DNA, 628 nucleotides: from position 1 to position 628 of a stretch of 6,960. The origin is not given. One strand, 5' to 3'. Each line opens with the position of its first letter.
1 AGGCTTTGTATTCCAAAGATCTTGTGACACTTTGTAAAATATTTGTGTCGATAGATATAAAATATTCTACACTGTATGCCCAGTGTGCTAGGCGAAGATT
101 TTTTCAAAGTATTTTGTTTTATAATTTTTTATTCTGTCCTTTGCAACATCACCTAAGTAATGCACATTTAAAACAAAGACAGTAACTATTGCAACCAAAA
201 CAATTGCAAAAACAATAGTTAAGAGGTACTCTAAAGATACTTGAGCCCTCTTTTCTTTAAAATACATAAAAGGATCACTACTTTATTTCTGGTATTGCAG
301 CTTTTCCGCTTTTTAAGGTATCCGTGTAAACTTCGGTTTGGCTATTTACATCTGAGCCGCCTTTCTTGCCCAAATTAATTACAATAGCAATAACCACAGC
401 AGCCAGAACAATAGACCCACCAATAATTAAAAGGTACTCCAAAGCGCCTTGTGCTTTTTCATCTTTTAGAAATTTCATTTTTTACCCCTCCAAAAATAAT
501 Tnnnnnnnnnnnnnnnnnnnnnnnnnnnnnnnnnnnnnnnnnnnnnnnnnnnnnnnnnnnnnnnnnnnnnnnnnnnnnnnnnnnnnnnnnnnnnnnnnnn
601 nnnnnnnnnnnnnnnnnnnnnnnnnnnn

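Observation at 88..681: Tandem array of three miniature pilin genes, two of them invisible to the ORF track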

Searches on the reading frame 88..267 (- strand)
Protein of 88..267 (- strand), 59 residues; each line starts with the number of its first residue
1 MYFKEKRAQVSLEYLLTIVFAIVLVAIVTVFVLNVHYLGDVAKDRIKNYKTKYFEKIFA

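Call 4: search_protein_families(library=pfam, proteins=[window:88-267:-], max_evalue=1)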
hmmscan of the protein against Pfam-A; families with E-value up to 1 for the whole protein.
window:88-267:- (59 aa): 5 families
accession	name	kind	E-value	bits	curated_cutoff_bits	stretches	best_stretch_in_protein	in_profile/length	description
PF04021.17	Class_IIIsignal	-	0.00021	21.5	23.7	1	6-32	1-26/27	Class III signal peptide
PF23906.1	DUF7248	-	0.09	13.2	27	1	7-36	4-33/58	Family of unknown function (DUF7248)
PF17204.8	Sid-5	-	0.095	13.3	27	1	6-47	10-51/76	Sid-5 family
PF10766.14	AcrZ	-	0.18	11.9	26.2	1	12-40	2-31/48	Multidrug efflux pump-associated protein AcrZ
PF14828.11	Amnionless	-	0.22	10.7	30.4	1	8-49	339-379/442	Amnionless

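Call 5: search_protein_families(library=ncbifam, proteins=[window:88-267:-], max_evalue=1)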
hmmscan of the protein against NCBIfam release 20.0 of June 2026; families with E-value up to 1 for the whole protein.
window:88-267:- (59 aa): 0 families

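Call 46: search_protein_families(library=pfam, proteins=[P0055], max_evalue=1)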
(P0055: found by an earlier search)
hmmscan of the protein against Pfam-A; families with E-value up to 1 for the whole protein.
P0055 (74 aa): 5 families
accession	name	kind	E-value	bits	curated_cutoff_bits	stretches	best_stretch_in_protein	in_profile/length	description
PF04021.17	Class_IIIsignal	-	3.5e-09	36.7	23.7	1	10-36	1-27/27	Class III signal peptide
PF01917.21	Arch_flagellin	-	0.0093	16.7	29.5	1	12-63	1-52/162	Archaebacterial flagellin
PF23067.1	MG280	-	0.034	14.1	27.4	1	13-70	11-71/259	Uncharacterised protein MG280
PF12732.12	YtxH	-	0.062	14.2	37.5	1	23-69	5-48/71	YtxH-like protein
PF09991.14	DUF2232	-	0.12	12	27.8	1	10-65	82-136/290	Predicted membrane protein (DUF2232)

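Call 55: search_protein_families(library=ncbifam, proteins=[P0055], max_evalue=1)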
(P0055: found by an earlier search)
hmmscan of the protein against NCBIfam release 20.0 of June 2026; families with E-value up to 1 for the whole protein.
P0055 (74 aa): 7 families
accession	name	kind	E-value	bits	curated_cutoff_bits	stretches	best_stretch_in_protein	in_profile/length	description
TIGR04205.1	classIII_w_PIP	hypoth_equivalog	3.1e-06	27.1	65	1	11-56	2-50/67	class III signal peptide domain-containing protein, archaeosortase D/PIP-CTERM system-associated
TIGR04527.1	mycoplas_twoTM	subfamily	6.9e-06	25.9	125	1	2-67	3-65/248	MG_279/MG_280 family protein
NF008652.0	PRK11649.1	equivalog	0.0092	14.7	341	1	16-69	21-73/439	murein DD-endopeptidase MepM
NF046000.1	MAG1210_fam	subfamily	0.017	13.8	275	1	18-72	98-152/550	MAG1210 family protein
NF045849.1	ICE_MMCAP2_0565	equivalog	0.03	14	40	1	18-49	21-52/80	Mbov_0395 family pilin-like conjugal transfer protein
NF008418.0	PRK11245.1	equivalog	0.049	13.7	152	1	3-43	75-115/121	dihydroneopterin triphosphate 2'-epimerase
TIGR04526.1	predic_Ig_block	subfamily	0.087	11.7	150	1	9-69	2-61/693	putative immunoglobulin-blocking virulence protein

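Call 66: predict_structure(alignment_id=A4)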
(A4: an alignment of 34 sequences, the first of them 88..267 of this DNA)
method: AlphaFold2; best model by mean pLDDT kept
length: 59 residues; sequences in the alignment: 34
mean_pLDDT: 82.4   pTM: 0.45
mean pLDDT of the five models: 82.4, 81.6, 80.9, 77.8, 77.1
residues with pLDDT >= 90: 20; 70-90: 29; 50-70: 10; < 50: 0
segments of 3 or more residues with pLDDT < 50: none
pLDDT, mean of each block of 10 residues (from residue 1): 70 93 97 88 77 69
secondary structure, 60 per line:
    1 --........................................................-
elements in order: H3-58

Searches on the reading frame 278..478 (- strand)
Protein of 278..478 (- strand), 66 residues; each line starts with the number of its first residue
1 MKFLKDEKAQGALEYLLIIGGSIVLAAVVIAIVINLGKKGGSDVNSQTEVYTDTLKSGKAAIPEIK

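Call 4: search_protein_families(library=pfam, proteins=[window:278-478:-], max_evalue=1)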
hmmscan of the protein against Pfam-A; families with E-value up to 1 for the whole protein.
window:278-478:- (66 aa): 2 families
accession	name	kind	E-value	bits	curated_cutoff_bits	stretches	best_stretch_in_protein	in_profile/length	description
PF04021.17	Class_IIIsignal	-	5.4e-05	23.4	23.7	1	8-31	2-25/27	Class III signal peptide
PF16982.10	Flp1_like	-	0.29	11.1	33.5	0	2-27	1-26/49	Putative Flagellin, Flp1-like, domain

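Call 5: search_protein_families(library=ncbifam, proteins=[window:278-478:-], max_evalue=1)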
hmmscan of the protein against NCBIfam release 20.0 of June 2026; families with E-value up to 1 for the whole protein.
window:278-478:- (66 aa): 0 families

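Call 46: search_protein_families(library=pfam, proteins=[P0055], max_evalue=1)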
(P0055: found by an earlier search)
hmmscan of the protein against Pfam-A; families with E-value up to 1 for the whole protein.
P0055 (74 aa): 5 families
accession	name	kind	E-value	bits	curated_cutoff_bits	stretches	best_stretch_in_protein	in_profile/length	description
PF04021.17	Class_IIIsignal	-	3.5e-09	36.7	23.7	1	10-36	1-27/27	Class III signal peptide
PF01917.21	Arch_flagellin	-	0.0093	16.7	29.5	1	12-63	1-52/162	Archaebacterial flagellin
PF23067.1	MG280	-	0.034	14.1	27.4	1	13-70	11-71/259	Uncharacterised protein MG280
PF12732.12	YtxH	-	0.062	14.2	37.5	1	23-69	5-48/71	YtxH-like protein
PF09991.14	DUF2232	-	0.12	12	27.8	1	10-65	82-136/290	Predicted membrane protein (DUF2232)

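Call 47: predict_structure(alignment_id=A3)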
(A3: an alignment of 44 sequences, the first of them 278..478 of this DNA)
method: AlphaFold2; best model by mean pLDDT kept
length: 66 residues; sequences in the alignment: 44
mean_pLDDT: 76.8   pTM: 0.41
mean pLDDT of the five models: 76.8, 75.9, 74.8, 74.2, 72.6
residues with pLDDT >= 90: 20; 70-90: 22; 50-70: 21; < 50: 3
segments of 3 or more residues with pLDDT < 50: none
pLDDT, mean of each block of 10 residues (from residue 1): 62 90 97 86 65 72 59
secondary structure, 60 per line:
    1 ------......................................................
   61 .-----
elements in order: H7-61

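Call 49: search_protein_representatives(alignment_id=A3)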
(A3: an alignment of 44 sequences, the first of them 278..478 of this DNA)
Query: 44 sequences, 60 profile positions. Proteins with E-value up to 0.001 (for the whole library): 2166; up to 1e-10: 129; up to 1e-30: 0. The best 150 are listed.
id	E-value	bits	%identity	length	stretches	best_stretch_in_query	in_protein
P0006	1.7e-21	91.9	-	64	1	1-59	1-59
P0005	1.2e-19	86.0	-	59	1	2-59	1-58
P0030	3.8e-19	84.4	-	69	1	1-59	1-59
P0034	3.8e-19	84.3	-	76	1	2-56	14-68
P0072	1.1e-17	79.6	-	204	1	1-57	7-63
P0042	3.0e-17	78.3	-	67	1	2-57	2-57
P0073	7.3e-17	77.0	-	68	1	1-57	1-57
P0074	2.3e-15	72.2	-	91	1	1-57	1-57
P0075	2.5e-15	72.1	-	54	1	1-39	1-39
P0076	2.6e-15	72.1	-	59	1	2-57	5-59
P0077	3.6e-15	71.6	-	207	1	7-57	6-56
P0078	1.2e-14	70.0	-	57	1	2-54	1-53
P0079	1.6e-14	69.5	-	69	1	1-50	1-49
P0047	1.7e-14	69.5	-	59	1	5-57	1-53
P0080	1.9e-14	69.3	-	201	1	1-56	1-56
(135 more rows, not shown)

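Call 51: fold_search(model_id=the predicted structure, library=pdb)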
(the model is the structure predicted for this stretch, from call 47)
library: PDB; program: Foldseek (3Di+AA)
matches with E <= 10: 0; with E <= 0.001: 0
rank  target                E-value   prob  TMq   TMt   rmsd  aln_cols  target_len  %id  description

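Call 55: search_protein_families(library=ncbifam, proteins=[P0055], max_evalue=1)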
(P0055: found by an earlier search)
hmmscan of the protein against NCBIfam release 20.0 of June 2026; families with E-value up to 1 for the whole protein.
P0055 (74 aa): 7 families
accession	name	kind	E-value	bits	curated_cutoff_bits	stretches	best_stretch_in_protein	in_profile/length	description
TIGR04205.1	classIII_w_PIP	hypoth_equivalog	3.1e-06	27.1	65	1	11-56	2-50/67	class III signal peptide domain-containing protein, archaeosortase D/PIP-CTERM system-associated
TIGR04527.1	mycoplas_twoTM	subfamily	6.9e-06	25.9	125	1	2-67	3-65/248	MG_279/MG_280 family protein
NF008652.0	PRK11649.1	equivalog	0.0092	14.7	341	1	16-69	21-73/439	murein DD-endopeptidase MepM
NF046000.1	MAG1210_fam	subfamily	0.017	13.8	275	1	18-72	98-152/550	MAG1210 family protein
NF045849.1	ICE_MMCAP2_0565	equivalog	0.03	14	40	1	18-49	21-52/80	Mbov_0395 family pilin-like conjugal transfer protein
NF008418.0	PRK11245.1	equivalog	0.049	13.7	152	1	3-43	75-115/121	dihydroneopterin triphosphate 2'-epimerase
TIGR04526.1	predic_Ig_block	subfamily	0.087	11.7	150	1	9-69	2-61/693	putative immunoglobulin-blocking virulence protein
